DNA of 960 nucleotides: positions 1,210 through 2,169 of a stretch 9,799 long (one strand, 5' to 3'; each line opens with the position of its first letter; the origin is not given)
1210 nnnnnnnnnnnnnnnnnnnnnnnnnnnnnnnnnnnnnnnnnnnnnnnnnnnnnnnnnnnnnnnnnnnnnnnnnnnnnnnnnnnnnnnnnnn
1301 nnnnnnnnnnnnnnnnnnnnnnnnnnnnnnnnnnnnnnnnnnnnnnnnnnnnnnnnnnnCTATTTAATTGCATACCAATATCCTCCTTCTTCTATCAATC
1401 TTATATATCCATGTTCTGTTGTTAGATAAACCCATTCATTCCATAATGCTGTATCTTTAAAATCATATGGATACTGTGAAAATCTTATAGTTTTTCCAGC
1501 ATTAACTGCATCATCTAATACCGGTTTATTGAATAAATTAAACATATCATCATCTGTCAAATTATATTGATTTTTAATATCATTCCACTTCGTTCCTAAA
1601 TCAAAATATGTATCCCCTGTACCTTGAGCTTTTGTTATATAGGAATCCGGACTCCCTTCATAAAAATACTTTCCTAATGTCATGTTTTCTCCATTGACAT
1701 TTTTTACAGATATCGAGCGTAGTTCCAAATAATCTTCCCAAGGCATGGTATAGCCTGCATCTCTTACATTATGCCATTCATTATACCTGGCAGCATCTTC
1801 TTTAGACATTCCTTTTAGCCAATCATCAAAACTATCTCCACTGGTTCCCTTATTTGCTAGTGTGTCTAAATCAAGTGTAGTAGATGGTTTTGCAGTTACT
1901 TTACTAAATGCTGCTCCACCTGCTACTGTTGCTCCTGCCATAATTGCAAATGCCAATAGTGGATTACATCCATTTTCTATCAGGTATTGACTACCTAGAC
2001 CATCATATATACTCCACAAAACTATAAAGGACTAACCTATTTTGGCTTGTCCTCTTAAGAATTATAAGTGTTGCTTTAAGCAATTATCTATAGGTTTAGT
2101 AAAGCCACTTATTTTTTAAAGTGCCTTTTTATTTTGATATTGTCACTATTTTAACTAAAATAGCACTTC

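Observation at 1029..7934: One complete toxin gene plus two start-less orphan toxin/immunity cassettes that share its constant region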

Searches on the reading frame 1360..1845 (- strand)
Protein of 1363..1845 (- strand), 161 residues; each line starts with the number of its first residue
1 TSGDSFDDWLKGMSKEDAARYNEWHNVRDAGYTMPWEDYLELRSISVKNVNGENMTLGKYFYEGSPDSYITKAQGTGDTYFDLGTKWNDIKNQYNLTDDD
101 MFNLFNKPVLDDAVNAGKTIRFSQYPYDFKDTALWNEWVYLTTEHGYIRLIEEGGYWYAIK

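Call 21: find_homologous_proteins(query=window:1363-1845:-, max_evalue=0.001)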
Query seq(161 aa) (161 aa): 55 proteins with E <= 0.001 among 64 candidates.
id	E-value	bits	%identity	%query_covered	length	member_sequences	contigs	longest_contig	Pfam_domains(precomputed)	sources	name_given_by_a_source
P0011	8.0e-107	373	100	100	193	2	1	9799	-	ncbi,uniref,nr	ncbi:hypothetical protein EDD63_1625 [Breznakia blatticola]|uniref:Uncharacterized protein n=2 Tax=B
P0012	2.3e-64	235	71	91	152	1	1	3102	-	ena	-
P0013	3.4e-52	195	60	94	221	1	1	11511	-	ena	-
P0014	3.3e-39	153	53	93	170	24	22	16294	-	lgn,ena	-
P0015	1.0e-38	151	61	73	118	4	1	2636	-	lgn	-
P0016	4.5e-38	149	53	93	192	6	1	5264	-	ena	-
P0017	8.8e-36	142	50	91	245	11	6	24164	-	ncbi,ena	-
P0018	9.0e-36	141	50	91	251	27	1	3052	-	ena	-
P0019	1.2e-35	141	50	91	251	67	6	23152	-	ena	-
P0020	1.6e-35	141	50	91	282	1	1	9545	-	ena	-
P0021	1.6e-35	141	50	94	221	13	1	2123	-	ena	-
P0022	4.1e-35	139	50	93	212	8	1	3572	-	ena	-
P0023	4.9e-35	139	50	91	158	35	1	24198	-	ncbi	-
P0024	1.8e-33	134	49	93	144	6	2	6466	-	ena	-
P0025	2.1e-33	134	54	75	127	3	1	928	-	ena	-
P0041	3.0e-26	110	44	91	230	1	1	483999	-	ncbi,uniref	ncbi:hypothetical protein SPD48_04730 [Pseudogracilibacillus sp. SE30717A]|uniref:hypothetical prote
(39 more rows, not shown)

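Call 25: find_encoding_contigs(protein=P0017, flank=8000, max_places=3)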
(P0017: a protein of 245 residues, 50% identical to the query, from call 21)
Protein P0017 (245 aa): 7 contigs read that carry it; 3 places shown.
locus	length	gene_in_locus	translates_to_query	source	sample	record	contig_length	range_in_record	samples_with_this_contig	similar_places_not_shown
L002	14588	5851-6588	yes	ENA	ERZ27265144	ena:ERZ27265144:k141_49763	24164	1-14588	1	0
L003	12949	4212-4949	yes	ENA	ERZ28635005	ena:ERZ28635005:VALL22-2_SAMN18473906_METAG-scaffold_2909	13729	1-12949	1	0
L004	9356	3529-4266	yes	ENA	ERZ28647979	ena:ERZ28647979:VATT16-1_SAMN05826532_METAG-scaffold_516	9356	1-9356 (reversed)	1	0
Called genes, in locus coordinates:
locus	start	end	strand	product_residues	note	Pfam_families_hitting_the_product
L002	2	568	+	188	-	?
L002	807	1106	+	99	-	-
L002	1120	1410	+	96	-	-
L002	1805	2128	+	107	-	PF00545:Ribonuclease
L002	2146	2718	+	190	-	PF01337:Barstar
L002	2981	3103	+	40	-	-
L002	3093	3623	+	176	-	-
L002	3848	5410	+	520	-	-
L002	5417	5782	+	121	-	PF24722:DUF7674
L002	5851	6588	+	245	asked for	-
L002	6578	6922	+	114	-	-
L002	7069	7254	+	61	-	-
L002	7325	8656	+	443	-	PF07591:PT-HINT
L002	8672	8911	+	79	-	-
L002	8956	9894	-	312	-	PF01548:DEDD_Tnp_IS110, PF02371:Transposase_20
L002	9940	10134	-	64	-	PF01548:DEDD_Tnp_IS110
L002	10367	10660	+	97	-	PF14433:SUKH-3 (weak)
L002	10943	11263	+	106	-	-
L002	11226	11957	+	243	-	PF08928:PoNi_N, PF08929:PoNi_C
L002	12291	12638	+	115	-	-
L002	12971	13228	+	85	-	-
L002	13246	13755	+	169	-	-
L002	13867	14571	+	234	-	PF01548:DEDD_Tnp_IS110, PF02371:Transposase_20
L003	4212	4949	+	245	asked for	-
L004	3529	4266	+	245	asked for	-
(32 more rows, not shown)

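Call 26: find_encoding_contigs(protein=P0041, flank=8000, max_places=2)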
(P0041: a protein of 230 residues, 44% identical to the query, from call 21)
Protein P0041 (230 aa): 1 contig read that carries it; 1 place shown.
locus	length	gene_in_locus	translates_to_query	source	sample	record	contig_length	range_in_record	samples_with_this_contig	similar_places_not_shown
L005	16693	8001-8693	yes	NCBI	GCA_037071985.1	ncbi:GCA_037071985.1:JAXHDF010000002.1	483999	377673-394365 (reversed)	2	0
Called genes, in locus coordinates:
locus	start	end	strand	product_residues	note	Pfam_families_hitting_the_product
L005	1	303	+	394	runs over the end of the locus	PF14199:DUF4317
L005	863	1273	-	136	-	-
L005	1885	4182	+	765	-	-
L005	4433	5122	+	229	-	PF13780:DUF4176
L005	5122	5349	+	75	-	-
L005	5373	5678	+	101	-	-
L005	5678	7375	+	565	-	-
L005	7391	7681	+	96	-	PF27174:YeeD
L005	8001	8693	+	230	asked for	-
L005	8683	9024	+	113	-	-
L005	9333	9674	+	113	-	-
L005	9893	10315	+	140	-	PF14567:SUKH_5, PF09346:SMI1_KNR4, PF14568:SUKH_6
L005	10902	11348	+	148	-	-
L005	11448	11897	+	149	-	PF14021:TNT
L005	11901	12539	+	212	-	-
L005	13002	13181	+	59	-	PF13108:DUF3969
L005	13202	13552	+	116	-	-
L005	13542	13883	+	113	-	-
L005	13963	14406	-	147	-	PF14184:YrvL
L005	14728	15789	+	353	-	PF01699:Na_Ca_ex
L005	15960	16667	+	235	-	PF12787:EcsC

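Call 38: search_protein_families(library=pfam, max_evalue=10, proteins=[window:1360-1842:-])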
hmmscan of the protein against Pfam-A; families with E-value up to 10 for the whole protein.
window:1360-1842:- (160 aa): 0 families

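Call 39: predict_structure(alignment_id=A3)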
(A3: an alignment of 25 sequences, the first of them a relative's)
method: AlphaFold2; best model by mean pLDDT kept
length: 193 residues; sequences in the alignment: 25
mean_pLDDT: 78.6   pTM: 0.69
mean pLDDT of the five models: 78.6, 76.4, 76.1, 75.1, 72.4
residues with pLDDT >= 90: 89; 70-90: 52; 50-70: 27; < 50: 25
segments of 3 or more residues with pLDDT < 50: 1-22
pLDDT, mean of each block of 10 residues (from residue 1): 31 31 53 53 66 75 82 88 94 75 92 89 91 91 94 96 93 97 96 96
secondary structure, 60 per line:
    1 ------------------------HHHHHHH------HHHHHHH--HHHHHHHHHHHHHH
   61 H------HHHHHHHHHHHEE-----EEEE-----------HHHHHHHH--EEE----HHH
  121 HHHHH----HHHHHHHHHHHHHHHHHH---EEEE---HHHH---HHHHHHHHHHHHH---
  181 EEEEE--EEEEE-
elements in order: H25-31 H38-44 H47-61 H68-78 E86-89 H101-108 E111-113 H118-125 H130-147 E151-154 H158-161 H165-177 E181-185 E188-192

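Call 41: search_protein_representatives(alignment_id=A3)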
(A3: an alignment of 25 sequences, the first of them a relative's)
Query: 25 sequences, 239 profile positions. Proteins with E-value up to 0.001 (for the whole library): 766; up to 1e-10: 388; up to 1e-30: 154. The best 150 are listed.
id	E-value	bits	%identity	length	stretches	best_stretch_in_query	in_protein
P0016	5.3e-80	285.6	-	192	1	50-239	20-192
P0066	2.5e-78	280.1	-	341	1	3-239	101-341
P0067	1.2e-76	274.6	-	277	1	79-238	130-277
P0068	1.3e-74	267.9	-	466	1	7-239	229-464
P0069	1.6e-73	264.4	-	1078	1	26-239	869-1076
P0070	4.2e-73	263.0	-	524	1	56-239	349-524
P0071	5.6e-73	262.6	-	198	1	72-238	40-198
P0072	6.0e-73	262.5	-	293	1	88-239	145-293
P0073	9.3e-73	261.9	-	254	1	81-238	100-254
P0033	1.4e-71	258.1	-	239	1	18-239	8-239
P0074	2.7e-71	257.1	-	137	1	91-239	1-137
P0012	1.7e-69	251.2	-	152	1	91-237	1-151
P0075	9.7e-69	248.7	-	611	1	64-238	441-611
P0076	7.7e-66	239.2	-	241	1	74-238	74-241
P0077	1.0e-64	235.6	-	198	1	82-239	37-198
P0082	1.0e-60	222.5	-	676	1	38-239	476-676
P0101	6.7e-55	203.4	-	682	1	38-239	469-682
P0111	2.9e-52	194.8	-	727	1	106-239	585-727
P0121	3.7e-51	191.2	-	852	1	73-239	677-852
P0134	1.7e-48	182.5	-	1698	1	42-236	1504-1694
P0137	2.3e-48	182.1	-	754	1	58-238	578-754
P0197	3.5e-33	132.3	-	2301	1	106-237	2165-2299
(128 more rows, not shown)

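Call 43: fold_search(model_id=the predicted structure, library=pdb)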
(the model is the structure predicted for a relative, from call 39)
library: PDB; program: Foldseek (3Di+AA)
matches with E <= 10: 100; with E <= 0.001: 0
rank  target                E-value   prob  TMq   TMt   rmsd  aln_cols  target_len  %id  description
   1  8z8r_A                7.9e-01  0.06  0.21  0.19  19.1       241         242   10  norbelladine 4'-O-methyltransferase S52T complexed with Mg and SAH (released 2024-08-07)
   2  2hnk_C                9.5e-01  0.06  0.23  0.20  18.9       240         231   10  Crystal structure of SAM-dependent O-methyltransferase from pathogenic bacterium Leptospira interrogans (released 2007-09-04)
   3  6iuf_A                1.0e+00  0.10  0.17  0.28   8.1        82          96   16  Crystal structure of Anti-CRISPR protein AcrVA5 (released 2019-04-10)
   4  8k1f_A                1.3e+00  0.04  0.20  0.21  19.2       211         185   14  Crystal Structure of TrmR from Fusobacterium nucleatum (released 2023-08-02)
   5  5bpd_C                1.4e+00  0.03  0.13  0.11  15.3       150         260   11  Structure of TrmBL2, an archaeal chromatin protein, shows a novel mode of DNA binding. (released 2015-09-02)
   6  9io5_N                1.5e+00  0.04  0.19  0.15  20.3       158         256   14  Cryo-EM structure of G1-ATPase dimer from Mycoplasma mobile gliding machinery (released 2025-03-12)
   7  6iuf_B                1.7e+00  0.06  0.16  0.25   7.9        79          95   18  Crystal structure of Anti-CRISPR protein AcrVA5 (released 2019-04-10)
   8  8z8s_A                1.8e+00  0.03  0.18  0.16  19.4       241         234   12  norbelladine 4'-O-methyltransferase S52M Y186F complexed with Mg and SAH (released 2024-08-07)
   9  8z8p_A                2.0e+00  0.03  0.21  0.18  18.3       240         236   12  norbelladine 4'-O-methyltransferase S52M variant complexed with Mg and SAH (released 2024-08-07)
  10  7qep_C0               2.4e+00  0.14  0.20  0.41   6.1        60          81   13  Cryo-EM structure of the ribosome from Encephalitozoon cuniculi (released 2022-02-09)
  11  8xe5_D                3.1e+00  0.02  0.21  0.18  19.1       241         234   10  norbelladine 4'-O-methyltransferase complexed with Mg, SAH, and 3,4-dihydroxybenzaldehyde (released 2024-08-07)
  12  6g80_M                3.3e+00  0.04  0.23  0.21  12.9       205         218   10  Structure of Mycobacterium hassiacum MeT1 from orthorhombic crystals. (released 2019-01-16)
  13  2afr                  3.3e+00  0.04  0.24  0.22  17.6       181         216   12  The Crystal Structure of Putative Precorrin Isomerase CbiC in Cobalamin Biosynthesis (released 2006-04-04)
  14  1r7h_A                3.7e+00  0.02  0.10  0.21  10.6        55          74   13  NrdH-redoxin of Corynebacterium ammoniagenes forms a domain-swapped dimer (released 2004-05-04)
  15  3sqd_B                3.9e+00  0.02  0.13  0.13  14.4        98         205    8  Crystal structure of human PTIP BRCT5/6-gamma H2AX complex (released 2011-11-09)
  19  1ydm_C                4.7e+00  0.04  0.14  0.14  14.2       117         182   11  X-Ray structure of Northeast Structural Genomics target SR44 (released 2005-01-18)
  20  1yfl_E                4.7e+00  0.02  0.19  0.16  15.1       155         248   14  T4Dam in Complex with Sinefungin and 16-mer Oligonucleotide Showing Semi-specific and Specific Contact and Flipped Bas (released 2005-05-17)
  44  1yfl_D                6.4e+00  0.02  0.17  0.14   7.9       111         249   13  T4Dam in Complex with Sinefungin and 16-mer Oligonucleotide Showing Semi-specific and Specific Contact and Flipped Bas (released 2005-05-17)
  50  6rml_A                6.9e+00  0.01  0.14  0.11  10.9       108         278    9  Crystal structure of TOPBP1 BRCT0,1,2 in complex with a 53BP1 phosphopeptide (released 2019-06-12)
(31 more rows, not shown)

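Call 44: search_protein_families(library=pfam, max_evalue=0.001, proteins=[P0069, P0075, P0082, P0134, P0197, P0121, P0111, P0101, P0137])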
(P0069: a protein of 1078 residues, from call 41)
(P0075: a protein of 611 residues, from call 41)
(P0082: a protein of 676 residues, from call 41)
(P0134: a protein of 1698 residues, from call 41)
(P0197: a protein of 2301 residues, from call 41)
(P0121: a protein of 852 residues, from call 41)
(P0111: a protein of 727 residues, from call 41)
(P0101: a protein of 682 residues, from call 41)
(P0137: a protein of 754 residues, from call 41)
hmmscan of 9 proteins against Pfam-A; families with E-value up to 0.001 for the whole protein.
P0069 (1078 aa): 1 family
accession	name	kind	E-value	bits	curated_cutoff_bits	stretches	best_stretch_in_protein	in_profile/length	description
PF21090.3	P-loop_SecA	-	9.6e-13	48.6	27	1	105-194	10-101/205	SecA P-loop domain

P0075 (611 aa): 0 families

P0082 (676 aa): 1 family
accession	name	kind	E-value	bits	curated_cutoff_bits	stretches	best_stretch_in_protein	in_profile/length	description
PF01442.23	Apolipoprotein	-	3.6e-05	24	90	0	167-259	96-185/190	Apolipoprotein A1/A4/E domain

P0134 (1698 aa): 0 families

P0197 (2301 aa): 3 families
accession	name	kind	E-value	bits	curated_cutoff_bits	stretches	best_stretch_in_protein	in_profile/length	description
PF05860.19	TPS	-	1.3e-50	173.1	33.5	1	35-287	10-251/252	TPS secretion domain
PF13332.12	Fil_haemagg_2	-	1.7e-22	80.7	22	3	1110-1269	14-149/170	Hemagglutinin repeat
PF04830.18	DUF637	-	2.3e-13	50.7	26.6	1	1596-1790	1-167/168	Possible hemagglutinin (DUF637)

P0121 (852 aa): 1 family
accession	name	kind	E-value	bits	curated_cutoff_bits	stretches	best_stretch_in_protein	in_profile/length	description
PF20573.4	DUF6782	-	1e-09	38.5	27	1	547-616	54-119/241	Putative metallopeptidase family (DUF6782)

P0111 (727 aa): 1 family
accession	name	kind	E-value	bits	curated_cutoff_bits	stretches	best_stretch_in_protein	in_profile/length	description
PF14449.11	PT-TG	-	0.00095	19.5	23.5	0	325-374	21-59/68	Pre-toxin TG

P0101 (682 aa): 1 family
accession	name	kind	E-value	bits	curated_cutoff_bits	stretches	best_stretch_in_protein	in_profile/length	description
PF04740.18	LXG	-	2.3e-17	64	26.5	1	5-179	3-177/202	LXG domain of WXG superfamily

P0137 (754 aa): 0 families

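Call 73: search_protein_families(library=pfam, alignment_id=A3, max_evalue=0.1)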
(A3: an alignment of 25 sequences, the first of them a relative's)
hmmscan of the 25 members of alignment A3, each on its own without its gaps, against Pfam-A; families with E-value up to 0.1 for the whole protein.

A. member 1, P0011 (193 aa): 0 families

B. families by the number of members that match (of 25 scanned): 3 families
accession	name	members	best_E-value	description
PF21009.2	SBSN_GxHH_rpt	1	0.023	Suprabasin, GxHH repeat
PF00051.23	Kringle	1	0.046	Kringle domain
PF21630.2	Q4D059-like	1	0.089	Hypothetical protein Q4D059-like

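Call 74: fold_search(model_id=the predicted structure, library=viral)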
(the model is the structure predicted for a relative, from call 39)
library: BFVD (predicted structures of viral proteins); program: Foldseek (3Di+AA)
matches with E <= 10: 161; with E <= 0.001: 0
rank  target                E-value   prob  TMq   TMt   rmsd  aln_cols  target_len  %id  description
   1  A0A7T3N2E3            6.1e-01  0.07  0.21  0.26  15.1       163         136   13  Putative adenine-specific DNA methyl-transferase [Campylobacter phage F356]
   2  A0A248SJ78            1.4e+00  0.07  0.20  0.22  10.0       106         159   14  (no name in the UniProt tables at hand)
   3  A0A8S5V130            1.9e+00  0.10  0.13  0.07   6.0        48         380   14  Uncharacterized protein [Siphoviridae sp. ct3r22]
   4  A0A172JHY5            1.9e+00  0.06  0.18  0.24   7.2        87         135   16  Uncharacterized protein [Bacillus phage AR9]
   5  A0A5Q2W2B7            1.9e+00  0.04  0.24  0.25  15.8       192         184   12  (no name in the UniProt tables at hand)
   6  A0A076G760            2.1e+00  0.08  0.19  0.29   5.7        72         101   15  Uncharacterized protein [Bacillus phage Bobb]
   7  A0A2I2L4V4            2.2e+00  0.11  0.15  0.10   4.3        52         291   17  NUDIX hydrolase [Orpheovirus IHUMI-LCC2]
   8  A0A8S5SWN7            2.2e+00  0.08  0.20  0.32   9.7        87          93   16  Uncharacterized protein [Siphoviridae sp. ctZHD14]
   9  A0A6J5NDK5            2.4e+00  0.02  0.13  0.16  14.7       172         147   12  HTH_ARSR domain containing protein [uncultured Caudovirales phage]
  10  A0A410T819            2.7e+00  0.16  0.17  0.28   3.0        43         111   14  Methyltransferase [Mycobacterium phage Henu3]
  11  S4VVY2                2.7e+00  0.15  0.13  0.08   3.5        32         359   31  F-box domain containing protein [Pandoravirus salinus]
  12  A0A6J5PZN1            2.7e+00  0.11  0.16  0.33   4.9        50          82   18  Uncharacterized protein [uncultured Caudovirales phage]
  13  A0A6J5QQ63            2.7e+00  0.08  0.13  0.12   5.1        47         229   21  Phage conserved hypothetical protein C-terminal domain-containing protein [uncultured Caudovirales phage]
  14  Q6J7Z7                2.7e+00  0.06  0.26  0.11  12.2       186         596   12  Pas34 [Actinoplanes phage phiAsp2]
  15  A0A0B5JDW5            2.9e+00  0.10  0.19  0.17   5.0        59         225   15  DUF5878 domain-containing protein [Pandoravirus inopinatum]
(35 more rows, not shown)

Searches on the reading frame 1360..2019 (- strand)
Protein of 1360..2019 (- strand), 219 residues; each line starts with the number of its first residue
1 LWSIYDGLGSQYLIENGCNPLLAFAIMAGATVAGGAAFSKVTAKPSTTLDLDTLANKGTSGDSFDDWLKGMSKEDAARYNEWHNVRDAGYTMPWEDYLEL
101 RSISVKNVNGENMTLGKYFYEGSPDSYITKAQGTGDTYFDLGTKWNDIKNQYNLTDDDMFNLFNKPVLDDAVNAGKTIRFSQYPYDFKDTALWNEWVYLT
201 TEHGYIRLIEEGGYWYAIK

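Call 5: search_protein_families(library=pfam, max_evalue=0.01, proteins=[window:1360-2019:-])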
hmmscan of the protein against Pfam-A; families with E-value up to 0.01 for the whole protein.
window:1360-2019:- (219 aa): 0 families

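Call 8: search_protein_families(library=ncbifam, max_evalue=0.01, proteins=[window:1360-2019:-])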
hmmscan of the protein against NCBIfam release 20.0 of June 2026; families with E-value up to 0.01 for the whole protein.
window:1360-2019:- (219 aa): 0 families

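Call 22: search_solved_structures(query=window:1360-2019:-, max_evalue=10, show_alignments=2)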
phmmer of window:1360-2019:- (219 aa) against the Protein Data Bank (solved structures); distinct sequences matched with E-value up to 10: 0.
